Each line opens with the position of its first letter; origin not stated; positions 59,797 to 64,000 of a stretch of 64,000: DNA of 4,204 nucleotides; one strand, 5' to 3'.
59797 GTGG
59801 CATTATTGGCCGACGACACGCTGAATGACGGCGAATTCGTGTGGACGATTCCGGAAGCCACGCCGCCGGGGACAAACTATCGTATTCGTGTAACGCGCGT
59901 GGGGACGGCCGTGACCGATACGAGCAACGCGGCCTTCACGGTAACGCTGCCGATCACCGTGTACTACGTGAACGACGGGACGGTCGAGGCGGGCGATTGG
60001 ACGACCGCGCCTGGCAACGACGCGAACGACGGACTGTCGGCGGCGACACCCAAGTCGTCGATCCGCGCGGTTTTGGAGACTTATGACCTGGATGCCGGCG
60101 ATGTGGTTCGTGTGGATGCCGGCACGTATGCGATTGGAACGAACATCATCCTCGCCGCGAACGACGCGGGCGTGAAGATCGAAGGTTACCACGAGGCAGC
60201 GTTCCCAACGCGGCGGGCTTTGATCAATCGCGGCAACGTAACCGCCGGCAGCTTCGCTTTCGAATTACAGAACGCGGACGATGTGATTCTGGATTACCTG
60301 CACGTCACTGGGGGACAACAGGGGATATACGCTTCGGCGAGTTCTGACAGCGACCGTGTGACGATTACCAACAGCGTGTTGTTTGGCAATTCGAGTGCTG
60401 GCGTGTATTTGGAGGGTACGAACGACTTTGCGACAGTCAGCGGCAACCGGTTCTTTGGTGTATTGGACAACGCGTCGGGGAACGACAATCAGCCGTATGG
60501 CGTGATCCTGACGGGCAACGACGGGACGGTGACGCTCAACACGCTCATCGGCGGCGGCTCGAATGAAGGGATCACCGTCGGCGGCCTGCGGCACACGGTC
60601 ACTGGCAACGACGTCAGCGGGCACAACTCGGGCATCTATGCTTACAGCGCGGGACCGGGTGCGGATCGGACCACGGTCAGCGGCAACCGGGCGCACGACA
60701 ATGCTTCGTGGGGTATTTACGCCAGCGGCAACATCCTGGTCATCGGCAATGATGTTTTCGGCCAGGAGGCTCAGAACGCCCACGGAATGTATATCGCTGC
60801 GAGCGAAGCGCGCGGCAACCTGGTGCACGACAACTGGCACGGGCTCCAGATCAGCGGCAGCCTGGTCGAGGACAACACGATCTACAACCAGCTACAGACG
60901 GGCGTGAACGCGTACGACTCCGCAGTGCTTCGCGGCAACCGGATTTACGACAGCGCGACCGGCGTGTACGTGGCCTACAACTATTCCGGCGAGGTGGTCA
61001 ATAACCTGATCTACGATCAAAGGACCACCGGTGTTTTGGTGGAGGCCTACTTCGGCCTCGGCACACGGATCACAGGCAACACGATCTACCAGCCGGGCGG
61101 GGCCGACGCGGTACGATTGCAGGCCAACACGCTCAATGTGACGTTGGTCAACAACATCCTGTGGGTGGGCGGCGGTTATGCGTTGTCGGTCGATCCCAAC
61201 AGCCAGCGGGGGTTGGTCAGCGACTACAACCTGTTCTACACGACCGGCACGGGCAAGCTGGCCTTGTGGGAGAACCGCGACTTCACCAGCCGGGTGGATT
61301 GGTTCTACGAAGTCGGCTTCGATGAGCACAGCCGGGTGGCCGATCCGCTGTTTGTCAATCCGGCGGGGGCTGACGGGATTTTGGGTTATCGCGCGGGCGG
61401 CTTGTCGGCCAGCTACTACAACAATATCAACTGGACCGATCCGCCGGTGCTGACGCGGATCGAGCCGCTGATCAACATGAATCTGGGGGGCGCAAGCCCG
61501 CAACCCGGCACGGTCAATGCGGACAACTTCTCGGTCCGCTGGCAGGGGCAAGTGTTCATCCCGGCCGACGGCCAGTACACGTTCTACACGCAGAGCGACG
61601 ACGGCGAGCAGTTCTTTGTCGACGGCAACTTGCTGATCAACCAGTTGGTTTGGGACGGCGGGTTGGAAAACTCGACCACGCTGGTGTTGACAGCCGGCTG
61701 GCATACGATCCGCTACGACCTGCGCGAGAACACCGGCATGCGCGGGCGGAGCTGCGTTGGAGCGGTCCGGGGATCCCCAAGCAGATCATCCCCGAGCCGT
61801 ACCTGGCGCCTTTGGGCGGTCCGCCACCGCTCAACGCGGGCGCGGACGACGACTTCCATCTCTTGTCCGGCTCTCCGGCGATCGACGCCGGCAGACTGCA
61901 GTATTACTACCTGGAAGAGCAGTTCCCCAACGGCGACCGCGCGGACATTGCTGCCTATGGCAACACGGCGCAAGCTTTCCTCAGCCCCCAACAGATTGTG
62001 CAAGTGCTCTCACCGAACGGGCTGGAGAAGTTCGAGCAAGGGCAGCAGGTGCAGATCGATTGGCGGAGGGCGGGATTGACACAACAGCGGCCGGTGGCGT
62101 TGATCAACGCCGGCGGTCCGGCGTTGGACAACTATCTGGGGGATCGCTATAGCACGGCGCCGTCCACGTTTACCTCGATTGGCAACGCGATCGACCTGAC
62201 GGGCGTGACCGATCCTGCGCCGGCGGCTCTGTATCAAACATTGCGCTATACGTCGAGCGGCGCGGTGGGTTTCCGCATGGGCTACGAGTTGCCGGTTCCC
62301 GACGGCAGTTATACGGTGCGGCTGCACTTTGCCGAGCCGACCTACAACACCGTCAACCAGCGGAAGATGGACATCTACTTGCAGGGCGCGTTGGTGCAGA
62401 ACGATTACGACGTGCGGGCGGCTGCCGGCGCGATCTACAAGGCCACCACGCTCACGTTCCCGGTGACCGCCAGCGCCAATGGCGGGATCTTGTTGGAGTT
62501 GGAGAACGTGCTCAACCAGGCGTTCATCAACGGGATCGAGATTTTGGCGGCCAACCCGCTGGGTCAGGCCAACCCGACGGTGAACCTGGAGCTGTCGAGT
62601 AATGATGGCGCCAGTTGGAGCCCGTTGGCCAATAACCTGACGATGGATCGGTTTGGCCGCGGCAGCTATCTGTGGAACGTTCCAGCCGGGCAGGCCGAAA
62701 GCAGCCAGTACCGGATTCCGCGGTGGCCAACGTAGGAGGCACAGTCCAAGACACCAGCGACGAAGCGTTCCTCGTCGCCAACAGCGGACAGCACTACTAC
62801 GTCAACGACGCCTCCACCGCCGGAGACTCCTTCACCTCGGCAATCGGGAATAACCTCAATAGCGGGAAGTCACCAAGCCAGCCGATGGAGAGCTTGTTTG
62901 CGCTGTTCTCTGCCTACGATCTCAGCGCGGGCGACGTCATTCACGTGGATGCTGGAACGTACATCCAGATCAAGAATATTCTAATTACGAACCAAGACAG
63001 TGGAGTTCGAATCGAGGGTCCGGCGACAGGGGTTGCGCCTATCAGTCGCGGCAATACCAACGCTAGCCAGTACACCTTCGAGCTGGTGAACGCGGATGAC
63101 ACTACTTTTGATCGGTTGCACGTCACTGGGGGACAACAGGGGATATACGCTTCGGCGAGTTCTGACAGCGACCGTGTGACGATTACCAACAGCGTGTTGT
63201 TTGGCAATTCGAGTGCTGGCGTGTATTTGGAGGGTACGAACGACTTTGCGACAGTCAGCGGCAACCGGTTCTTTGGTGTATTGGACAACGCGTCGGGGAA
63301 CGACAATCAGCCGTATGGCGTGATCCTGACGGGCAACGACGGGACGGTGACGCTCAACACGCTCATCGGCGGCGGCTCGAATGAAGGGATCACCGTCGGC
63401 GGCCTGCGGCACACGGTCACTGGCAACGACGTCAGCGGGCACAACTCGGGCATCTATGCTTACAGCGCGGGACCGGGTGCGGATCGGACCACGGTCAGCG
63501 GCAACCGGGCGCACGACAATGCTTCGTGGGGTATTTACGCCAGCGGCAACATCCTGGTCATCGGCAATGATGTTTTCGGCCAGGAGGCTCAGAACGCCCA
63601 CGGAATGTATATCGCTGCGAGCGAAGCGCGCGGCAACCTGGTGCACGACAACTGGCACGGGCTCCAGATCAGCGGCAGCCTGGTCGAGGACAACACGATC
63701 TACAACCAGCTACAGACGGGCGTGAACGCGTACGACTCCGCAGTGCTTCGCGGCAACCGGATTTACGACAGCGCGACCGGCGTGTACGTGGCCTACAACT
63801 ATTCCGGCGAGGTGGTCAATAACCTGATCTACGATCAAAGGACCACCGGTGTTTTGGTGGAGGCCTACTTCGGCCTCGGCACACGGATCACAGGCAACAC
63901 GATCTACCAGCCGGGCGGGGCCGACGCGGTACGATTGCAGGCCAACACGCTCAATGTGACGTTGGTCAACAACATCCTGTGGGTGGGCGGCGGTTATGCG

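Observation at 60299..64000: Exact intragenic duplication of at least 884 bp, 2,818 bp apart, with diverged sequence immediately upstream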

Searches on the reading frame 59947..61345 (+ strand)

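Call 55: predict_structure(alignment_id=A1)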
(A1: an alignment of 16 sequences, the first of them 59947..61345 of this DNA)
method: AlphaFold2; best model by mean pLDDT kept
length: 466 residues; sequences in the alignment: 16
mean_pLDDT: 92.4   pTM: 0.91
mean pLDDT of the five models: 92.4, 92.3, 90.9, 90.7, 90.5
residues with pLDDT >= 90: 369; 70-90: 82; 50-70: 7; < 50: 8
segments of 3 or more residues with pLDDT < 50: 174-179
pLDDT, mean of each block of 10 residues (from residue 1): 86 83 93 95 94 96 95 97 88 93 97 98 96 97 95 96 97 54 92 98 86 96 96 84 97 96 97 96 98 99 98 99 97 98 94 98 89 94 94 92 95 91 90 90 82 77 73
secondary structure, 60 per line:
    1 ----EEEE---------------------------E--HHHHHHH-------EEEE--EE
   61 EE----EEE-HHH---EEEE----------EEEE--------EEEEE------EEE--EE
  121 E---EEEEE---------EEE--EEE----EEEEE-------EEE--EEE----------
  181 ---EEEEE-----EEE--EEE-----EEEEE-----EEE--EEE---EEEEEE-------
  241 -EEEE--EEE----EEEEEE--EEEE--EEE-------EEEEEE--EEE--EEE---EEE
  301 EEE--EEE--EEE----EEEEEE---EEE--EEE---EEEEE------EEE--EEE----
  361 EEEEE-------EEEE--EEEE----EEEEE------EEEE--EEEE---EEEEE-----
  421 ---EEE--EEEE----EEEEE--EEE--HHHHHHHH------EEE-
elements in order: E5-8 H39-45 E53-56 E59-62 E67-69 E77-80 E91-94 E103-107 E114-116 E119-121 E125-129 E139-141 E144-146 E151-155 E163-165 E168-170 E184-188 E194-196 E199-201 E207-211 E217-219 E222-224 E228-233 E242-245 E248-250 E255-260 E263-266 E269-271 E279-284 E287-289 E292-294 E298-303 E306-308 E311-313 E318-323 E327-329 E332-334 E338-342 E349-351 E354-356 E361-365 E373-376 E379-382 E387-391 E398-401 E404-407 E411-415 E424-426 E429-432 E437-441 E444-446 H449-456 E463-465

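Call 57: fold_search(model_id=the predicted structure, library=pdb)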
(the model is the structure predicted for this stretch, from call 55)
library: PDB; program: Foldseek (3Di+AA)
matches with E <= 10: 459; with E <= 0.001: 100
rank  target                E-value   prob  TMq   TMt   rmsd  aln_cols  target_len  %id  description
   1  7v6i_A                6.3e-07  1.00  0.21  0.19  15.1       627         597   14  Crystal structure of lacto-N-biosidase BsaX from Bifidobacterium saguini, lacto-N-biose complex (released 2022-02-09)
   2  2pyh_A                3.9e-06  1.00  0.39  0.48   9.7       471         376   14  Azotobacter vinelandii Mannuronan C-5 epimerase AlgE4 A-module complexed with mannuronan trisaccharide (released 2008-05-27)
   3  2pyg_B                3.9e-06  1.00  0.33  0.40  11.5       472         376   15  Azotobacter vinelandii Mannuronan C-5 epimerase AlgE4 A-module (released 2008-05-27)
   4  5lw3                  5.4e-06  1.00  0.22  0.25  12.1       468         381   12  Azotobacter vinelandii Mannuronan C-5 epimerase AlgE6 A-module (released 2017-10-25)
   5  6f7d                  5.7e-06  1.00  0.35  0.32  11.5       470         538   14  Crystal structure of Dettilon tailspike protein (gp208) (released 2018-12-19)
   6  2pyg_A                6.2e-06  1.00  0.32  0.38  11.2       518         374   14  Azotobacter vinelandii Mannuronan C-5 epimerase AlgE4 A-module (released 2008-05-27)
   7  6f7k_A                6.5e-06  1.00  0.31  0.27  13.4       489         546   15  Crystal structure of Dettilon tailspike protein (gp208) (released 2018-12-19)
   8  2pyh_B                7.8e-06  1.00  0.36  0.44  11.3       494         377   14  Azotobacter vinelandii Mannuronan C-5 epimerase AlgE4 A-module complexed with mannuronan trisaccharide (released 2008-05-27)
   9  5gqc_D                8.2e-06  1.00  0.39  0.33  10.8       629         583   12  Crystal structure of lacto-N-biosidase LnbX from Bifidobacterium longum subsp. longum, ligand-free form (released 2017-04-19)
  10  8ja4                  1.5e-05  1.00  0.33  0.32  10.1       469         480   15  Structure of the alginate epimerase/lyase (released 2024-05-08)
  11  6f7k_B                1.5e-05  1.00  0.31  0.28  13.0       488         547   13  Crystal structure of Dettilon tailspike protein (gp208) (released 2018-12-19)
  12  7o77                  1.8e-05  1.00  0.34  0.24  21.3       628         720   11  Structure of the PL6 family alginate lyase Patl3640 from Pseudoalteromonas atlantica T6c (released 2021-07-28)
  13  9ozl_B                2.2e-05  1.00  0.30  0.38  12.4       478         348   12  Crystal structure of the polysaccharide lyase RbmB from Vibrio cholerae (released 2026-03-11)
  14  9ozl_C                2.7e-05  1.00  0.29  0.36  14.0       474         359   12  Crystal structure of the polysaccharide lyase RbmB from Vibrio cholerae (released 2026-03-11)
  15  8jaz_A                4.0e-05  1.00  0.29  0.29  10.9       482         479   15  Structure of the alginate epimerase/lyase complexed with di-mannuronic acid (released 2024-05-08)
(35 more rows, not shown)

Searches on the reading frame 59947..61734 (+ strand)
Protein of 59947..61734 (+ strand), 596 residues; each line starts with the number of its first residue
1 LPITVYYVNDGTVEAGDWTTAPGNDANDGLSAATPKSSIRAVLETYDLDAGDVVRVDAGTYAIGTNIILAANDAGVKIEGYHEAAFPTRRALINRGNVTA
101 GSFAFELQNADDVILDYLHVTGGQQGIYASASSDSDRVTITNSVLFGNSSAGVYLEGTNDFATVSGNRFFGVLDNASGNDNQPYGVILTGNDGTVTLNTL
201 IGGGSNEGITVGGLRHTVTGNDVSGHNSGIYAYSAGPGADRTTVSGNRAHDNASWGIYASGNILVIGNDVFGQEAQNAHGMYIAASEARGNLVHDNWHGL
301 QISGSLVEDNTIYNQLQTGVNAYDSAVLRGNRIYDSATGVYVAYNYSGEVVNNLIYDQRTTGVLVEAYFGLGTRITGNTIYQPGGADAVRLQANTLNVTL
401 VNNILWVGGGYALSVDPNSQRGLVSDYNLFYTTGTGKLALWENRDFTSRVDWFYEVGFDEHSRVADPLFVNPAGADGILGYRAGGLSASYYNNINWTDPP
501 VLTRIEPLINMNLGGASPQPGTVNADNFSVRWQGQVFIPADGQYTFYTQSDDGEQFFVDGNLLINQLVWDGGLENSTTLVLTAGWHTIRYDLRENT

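Call 44: search_solved_structures(query=window:59947-61734:+, max_evalue=0.01)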
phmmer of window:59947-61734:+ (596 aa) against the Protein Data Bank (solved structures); distinct sequences matched with E-value up to 0.01: 2.
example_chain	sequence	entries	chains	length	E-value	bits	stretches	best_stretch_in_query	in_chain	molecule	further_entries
6qe7_A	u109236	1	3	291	8.5e-23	84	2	485-591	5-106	Anti-sigma-I factor RsgI3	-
6qdi_A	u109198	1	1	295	1.7e-22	83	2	483-569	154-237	PA14 domain-containing protein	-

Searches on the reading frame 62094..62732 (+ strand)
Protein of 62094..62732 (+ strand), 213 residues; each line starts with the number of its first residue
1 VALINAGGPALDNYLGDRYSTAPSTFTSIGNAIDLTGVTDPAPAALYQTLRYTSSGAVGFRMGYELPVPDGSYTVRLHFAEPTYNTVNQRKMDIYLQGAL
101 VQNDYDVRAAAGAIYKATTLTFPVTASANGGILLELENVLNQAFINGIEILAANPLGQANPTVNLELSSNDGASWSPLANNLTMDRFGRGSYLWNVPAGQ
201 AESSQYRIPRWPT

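Call 60: find_encoding_contigs(protein=window:62094-62732:+, flank=10000, max_places=3)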
Protein window:62094-62732:+ (213 aa): no gene with exactly this product is on record in the collection.

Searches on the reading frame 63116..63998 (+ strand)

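Call 24: find_related_loci(query=window:63116-63998:+, collection=genome_contigs, flank=10000)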
Query window:63116-63998:+ (294 aa) in genome_contigs; peptide patterns used: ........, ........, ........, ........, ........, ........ (x = any residue, [..] = any of these).
92 stretches matched a pattern; 3 encode a relative of the query (tblastn E <= 1e-3); 3 distinct loci.
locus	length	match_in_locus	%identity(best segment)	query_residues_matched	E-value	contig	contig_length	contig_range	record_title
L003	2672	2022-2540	37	122-293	9e-22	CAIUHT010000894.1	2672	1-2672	MAG: uncultured Planctomycetaceae bacterium isolate LaPlata-a_bin-1986 genome assembly, contig: bin-1986:0894/1492, whol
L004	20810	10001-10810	32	18-293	5e-20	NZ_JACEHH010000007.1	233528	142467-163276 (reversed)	Stieleria mannarensis strain JC639 7, whole genome shotgun sequence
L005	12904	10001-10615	30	91-293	6e-14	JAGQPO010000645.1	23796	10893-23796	MAG: Planctomycetales bacterium isolate HKST-UBA42 2008_367413, whole genome shotgun sequence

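Call 25: find_related_loci(query=window:63119-63998:+, collection=metagenome_contigs, flank=10000)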
Query window:63119-63998:+ (293 aa) in metagenome_contigs; peptide patterns used: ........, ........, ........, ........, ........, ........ (x = any residue, [..] = any of these).
104 stretches matched a pattern; 7 encode a relative of the query (tblastn E <= 1e-3); 7 distinct loci.
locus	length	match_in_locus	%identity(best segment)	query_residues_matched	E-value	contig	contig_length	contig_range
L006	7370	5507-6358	37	2-292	2e-38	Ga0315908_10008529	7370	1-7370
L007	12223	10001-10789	32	2-293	2e-29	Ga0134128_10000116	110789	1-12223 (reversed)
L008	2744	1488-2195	29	87-288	9e-13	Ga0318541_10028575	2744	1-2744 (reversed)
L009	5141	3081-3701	29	120-288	3e-10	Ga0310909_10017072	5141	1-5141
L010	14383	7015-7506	31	132-290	5e-12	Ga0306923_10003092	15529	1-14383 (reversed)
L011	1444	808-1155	30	93-205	1e-5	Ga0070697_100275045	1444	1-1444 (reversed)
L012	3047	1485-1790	28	120-235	7e-5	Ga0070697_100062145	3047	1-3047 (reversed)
